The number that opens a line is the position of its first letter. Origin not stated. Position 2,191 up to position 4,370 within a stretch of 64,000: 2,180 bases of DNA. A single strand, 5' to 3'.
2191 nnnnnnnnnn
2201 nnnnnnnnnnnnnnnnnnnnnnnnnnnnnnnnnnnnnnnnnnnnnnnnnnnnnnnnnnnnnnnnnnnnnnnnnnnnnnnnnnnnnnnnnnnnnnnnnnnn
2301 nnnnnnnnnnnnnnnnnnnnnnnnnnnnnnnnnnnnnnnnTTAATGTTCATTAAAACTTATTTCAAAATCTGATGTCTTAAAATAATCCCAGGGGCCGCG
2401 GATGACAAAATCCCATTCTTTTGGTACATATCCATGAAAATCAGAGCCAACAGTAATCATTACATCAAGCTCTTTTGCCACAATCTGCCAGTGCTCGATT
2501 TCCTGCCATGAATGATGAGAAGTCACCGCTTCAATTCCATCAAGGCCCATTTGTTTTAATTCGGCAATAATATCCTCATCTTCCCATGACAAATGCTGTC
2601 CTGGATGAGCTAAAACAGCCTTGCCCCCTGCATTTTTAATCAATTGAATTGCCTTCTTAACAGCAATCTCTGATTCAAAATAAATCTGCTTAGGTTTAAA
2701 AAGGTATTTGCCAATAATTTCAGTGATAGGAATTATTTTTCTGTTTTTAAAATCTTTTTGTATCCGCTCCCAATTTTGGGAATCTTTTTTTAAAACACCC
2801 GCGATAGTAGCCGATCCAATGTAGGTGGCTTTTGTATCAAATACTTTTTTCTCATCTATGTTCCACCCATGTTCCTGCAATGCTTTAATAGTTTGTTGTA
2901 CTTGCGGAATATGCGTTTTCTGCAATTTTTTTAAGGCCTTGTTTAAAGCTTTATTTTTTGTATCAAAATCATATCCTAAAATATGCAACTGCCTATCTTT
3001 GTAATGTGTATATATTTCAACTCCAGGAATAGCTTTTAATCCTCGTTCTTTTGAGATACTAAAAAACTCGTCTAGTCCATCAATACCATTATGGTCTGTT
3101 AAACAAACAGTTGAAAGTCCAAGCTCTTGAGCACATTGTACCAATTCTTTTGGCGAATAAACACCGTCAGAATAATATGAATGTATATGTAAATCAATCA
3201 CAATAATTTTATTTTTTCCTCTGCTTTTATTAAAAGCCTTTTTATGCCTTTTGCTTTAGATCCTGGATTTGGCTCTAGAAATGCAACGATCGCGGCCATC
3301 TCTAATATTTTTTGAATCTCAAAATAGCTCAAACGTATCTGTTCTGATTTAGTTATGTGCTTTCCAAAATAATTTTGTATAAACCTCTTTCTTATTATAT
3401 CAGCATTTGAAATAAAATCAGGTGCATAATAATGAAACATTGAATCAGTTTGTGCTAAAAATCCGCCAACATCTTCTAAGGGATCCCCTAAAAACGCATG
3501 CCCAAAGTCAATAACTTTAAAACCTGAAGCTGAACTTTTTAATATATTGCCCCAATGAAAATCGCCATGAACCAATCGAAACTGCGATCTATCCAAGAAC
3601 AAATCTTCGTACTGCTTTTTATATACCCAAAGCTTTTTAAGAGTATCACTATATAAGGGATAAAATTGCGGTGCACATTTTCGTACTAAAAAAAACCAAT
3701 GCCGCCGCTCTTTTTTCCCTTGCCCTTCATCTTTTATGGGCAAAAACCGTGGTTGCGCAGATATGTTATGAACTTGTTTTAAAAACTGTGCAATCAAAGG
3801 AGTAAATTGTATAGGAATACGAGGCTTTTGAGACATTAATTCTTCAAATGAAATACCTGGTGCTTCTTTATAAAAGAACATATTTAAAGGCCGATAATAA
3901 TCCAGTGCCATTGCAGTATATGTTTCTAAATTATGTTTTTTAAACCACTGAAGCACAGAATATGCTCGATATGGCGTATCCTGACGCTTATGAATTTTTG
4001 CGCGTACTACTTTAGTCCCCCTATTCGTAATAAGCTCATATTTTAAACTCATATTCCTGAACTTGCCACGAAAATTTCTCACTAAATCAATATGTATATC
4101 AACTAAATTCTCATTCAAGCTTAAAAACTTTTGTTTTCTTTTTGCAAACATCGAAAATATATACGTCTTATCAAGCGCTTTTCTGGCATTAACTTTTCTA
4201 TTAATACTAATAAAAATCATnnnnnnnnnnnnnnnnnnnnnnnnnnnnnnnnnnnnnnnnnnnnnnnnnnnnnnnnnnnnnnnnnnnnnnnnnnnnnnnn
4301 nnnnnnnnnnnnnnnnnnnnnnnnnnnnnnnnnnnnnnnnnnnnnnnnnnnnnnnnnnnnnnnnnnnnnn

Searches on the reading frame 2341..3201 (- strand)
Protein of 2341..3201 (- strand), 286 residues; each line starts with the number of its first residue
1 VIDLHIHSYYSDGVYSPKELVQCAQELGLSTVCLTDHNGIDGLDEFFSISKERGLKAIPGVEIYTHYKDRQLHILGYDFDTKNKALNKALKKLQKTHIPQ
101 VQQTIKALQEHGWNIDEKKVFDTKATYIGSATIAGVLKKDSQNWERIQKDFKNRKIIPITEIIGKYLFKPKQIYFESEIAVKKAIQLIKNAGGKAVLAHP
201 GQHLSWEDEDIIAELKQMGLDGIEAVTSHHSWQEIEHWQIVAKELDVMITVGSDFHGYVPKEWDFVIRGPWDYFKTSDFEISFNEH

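Call 7: search_protein_families(library=ncbifam, proteins=[window:2341-3201:-])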
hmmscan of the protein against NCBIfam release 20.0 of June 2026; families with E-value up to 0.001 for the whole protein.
window:2341-3201:- (286 aa): 23 families
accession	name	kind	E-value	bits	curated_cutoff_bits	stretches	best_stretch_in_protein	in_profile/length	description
NF041577.1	nside_bi_sphtase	equivalog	9.4e-45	152.9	400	1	2-258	4-252/276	3',5'-nucleoside bisphosphate phosphatase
NF047791.1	RNaseRnm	equivalog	9.5e-35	120.2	375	1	2-257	3-251/275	RNase RNM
NF041661.1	Cycl_ph_dihydrol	equivalog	8e-24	84.4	500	1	3-258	1-246/259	phosphoribosyl 1,2-cyclic phosphate 1,2-diphosphodiesterase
NF038032.1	CehA_McbA_metalo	domain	8.8e-18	64.8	80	2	2-84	5-84/315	CehA/McbA family metallohydrolase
TIGR00594.1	polc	superfamily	1.5e-11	43.2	434.35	1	2-71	2-73/1022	DNA polymerase III subunit alpha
NF005298.0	PRK06826.1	equivalog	3.4e-11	41.6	1260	1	2-72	6-78/1151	DNA polymerase III subunit alpha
NF004226.0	PRK05673.1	equivalog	3.1e-10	38.6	1002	1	2-77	7-76/1146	DNA polymerase III subunit alpha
NF045780.1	TrlF_fam_ATP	equivalog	5.1e-10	38.7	350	1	3-177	9-213/944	TrlF family AAA-like ATPase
NF004981.0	PRK06361.1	equivalog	6.9e-10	38.7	117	1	1-66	1-73/217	histidinol phosphate phosphatase domain-containing protein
NF001688.0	PRK00448.1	equivalog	4e-09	34.6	873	1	2-71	339-410/1445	PolC-type DNA polymerase III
TIGR01405.1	polC_Gram_pos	equivalog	2.1e-08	32.3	1043.45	1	2-65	105-170/1211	DNA polymerase III subunit alpha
NF007079.0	PRK09532.1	equivalog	3.7e-08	32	1525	1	2-67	4-71/876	DNA polymerase III subunit alpha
NF004225.0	PRK05672.1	subfamily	5.8e-08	31.2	939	1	3-77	8-85/1047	error-prone DNA polymerase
NF005617.0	PRK07374.1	equivalog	1.1e-07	30.2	1653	1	2-65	4-69/1170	DNA polymerase III subunit alpha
NF005516.0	PRK07135.1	equivalog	2.9e-05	22.4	1084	1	2-66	5-71/974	DNA polymerase III DnaE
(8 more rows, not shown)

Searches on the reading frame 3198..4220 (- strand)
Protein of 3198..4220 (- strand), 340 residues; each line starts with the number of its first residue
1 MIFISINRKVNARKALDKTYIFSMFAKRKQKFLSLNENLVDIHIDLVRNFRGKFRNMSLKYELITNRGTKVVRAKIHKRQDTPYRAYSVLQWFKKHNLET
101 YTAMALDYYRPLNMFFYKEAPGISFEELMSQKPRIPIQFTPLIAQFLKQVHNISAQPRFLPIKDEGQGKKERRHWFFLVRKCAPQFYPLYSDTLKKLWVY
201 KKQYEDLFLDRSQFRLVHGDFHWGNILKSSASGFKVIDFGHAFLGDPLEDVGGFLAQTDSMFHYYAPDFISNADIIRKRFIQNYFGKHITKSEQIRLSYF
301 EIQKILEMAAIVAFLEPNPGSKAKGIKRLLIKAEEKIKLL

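Call 7: search_protein_families(library=ncbifam, proteins=[window:3198-4220:-])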
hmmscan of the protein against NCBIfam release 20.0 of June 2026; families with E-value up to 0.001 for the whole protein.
window:3198-4220:- (340 aa): 5 families
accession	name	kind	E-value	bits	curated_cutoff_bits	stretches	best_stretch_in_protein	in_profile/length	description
TIGR01767.2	MTRK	equivalog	6.2e-05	22.3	275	1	202-258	215-269/401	S-methyl-5-thioribose kinase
TIGR02721.1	ycfN_thiK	equivalog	0.00013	21.2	299.45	1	213-265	145-197/256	thiamine kinase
NF008738.0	PRK11768.1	equivalog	0.00014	21.4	194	1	143-251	126-232/327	serine/threonine protein kinase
NF033068.1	APH_3p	equivalog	0.00016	21.3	205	0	215-253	176-214/255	APH(3') family aminoglycoside O-phosphotransferase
NF000132.2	APH_2pp_Ig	exception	0.00072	19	620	0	141-306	118-278/306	aminoglycoside O-phosphotransferase APH(2'')-Ig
